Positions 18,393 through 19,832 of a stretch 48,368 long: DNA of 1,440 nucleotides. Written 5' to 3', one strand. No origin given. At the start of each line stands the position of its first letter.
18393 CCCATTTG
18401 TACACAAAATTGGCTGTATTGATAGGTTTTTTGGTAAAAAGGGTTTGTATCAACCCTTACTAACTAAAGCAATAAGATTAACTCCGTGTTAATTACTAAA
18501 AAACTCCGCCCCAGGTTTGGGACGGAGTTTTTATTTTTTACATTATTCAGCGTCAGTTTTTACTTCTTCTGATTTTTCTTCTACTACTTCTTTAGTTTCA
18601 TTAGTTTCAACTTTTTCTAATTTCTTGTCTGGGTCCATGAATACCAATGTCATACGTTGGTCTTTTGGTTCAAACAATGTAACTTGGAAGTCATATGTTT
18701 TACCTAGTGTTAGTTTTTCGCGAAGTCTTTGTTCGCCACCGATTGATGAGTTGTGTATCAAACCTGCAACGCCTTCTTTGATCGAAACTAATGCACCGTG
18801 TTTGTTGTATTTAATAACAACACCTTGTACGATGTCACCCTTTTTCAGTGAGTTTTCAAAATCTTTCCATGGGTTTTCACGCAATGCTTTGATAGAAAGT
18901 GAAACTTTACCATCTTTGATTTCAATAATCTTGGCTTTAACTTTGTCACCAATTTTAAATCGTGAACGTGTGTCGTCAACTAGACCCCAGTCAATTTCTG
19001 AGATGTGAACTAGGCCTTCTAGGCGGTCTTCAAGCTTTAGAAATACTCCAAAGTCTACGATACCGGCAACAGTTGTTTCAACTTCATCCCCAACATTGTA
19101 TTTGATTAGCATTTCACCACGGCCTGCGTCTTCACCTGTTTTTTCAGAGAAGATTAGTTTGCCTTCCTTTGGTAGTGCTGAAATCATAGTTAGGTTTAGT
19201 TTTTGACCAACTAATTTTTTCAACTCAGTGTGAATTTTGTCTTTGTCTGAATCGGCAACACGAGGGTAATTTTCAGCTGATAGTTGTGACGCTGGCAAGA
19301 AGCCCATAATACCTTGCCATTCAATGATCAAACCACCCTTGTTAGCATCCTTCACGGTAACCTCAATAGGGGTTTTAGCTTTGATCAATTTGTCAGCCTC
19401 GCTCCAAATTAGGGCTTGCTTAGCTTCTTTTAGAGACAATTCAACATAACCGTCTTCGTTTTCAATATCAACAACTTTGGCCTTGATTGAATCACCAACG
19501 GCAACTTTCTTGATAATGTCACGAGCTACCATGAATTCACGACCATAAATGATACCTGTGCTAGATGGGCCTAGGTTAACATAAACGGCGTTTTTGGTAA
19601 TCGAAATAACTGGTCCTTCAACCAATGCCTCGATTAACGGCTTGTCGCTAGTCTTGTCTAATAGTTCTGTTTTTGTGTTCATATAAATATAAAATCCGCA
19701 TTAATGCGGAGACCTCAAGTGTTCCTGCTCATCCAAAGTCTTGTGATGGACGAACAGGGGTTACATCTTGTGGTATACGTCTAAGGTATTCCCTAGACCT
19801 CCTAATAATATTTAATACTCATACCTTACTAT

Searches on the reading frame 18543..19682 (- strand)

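Call 57: search_protein_families(library=pfam, proteins=[window:18543-19682:-], max_evalue=0.001)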
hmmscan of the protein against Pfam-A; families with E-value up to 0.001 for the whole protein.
window:18543-19682:- (379 aa): 5 families
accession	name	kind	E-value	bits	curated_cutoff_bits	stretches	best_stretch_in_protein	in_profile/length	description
PF00575.29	S1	-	6.2e-39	132.7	22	4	194-265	1-74/74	S1 RNA binding domain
PF23459.1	S1_RRP5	-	9.4e-12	45.8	27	1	279-327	1-51/72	RRP5 S1 domain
PF21543.3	CvfB_2nd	-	4.6e-07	30.1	27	0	243-265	52-75/76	Virulence regulatory factor CvfB, second domain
PF21710.3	Spt6_S1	-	5.8e-06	26.9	27.5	0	54-87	56-89/91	Spt6, S1/OB domain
PF24685.1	OB_RRP5_4th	-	0.00058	20.3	31.5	0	213-256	26-72/92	RRP5 OB-fold domain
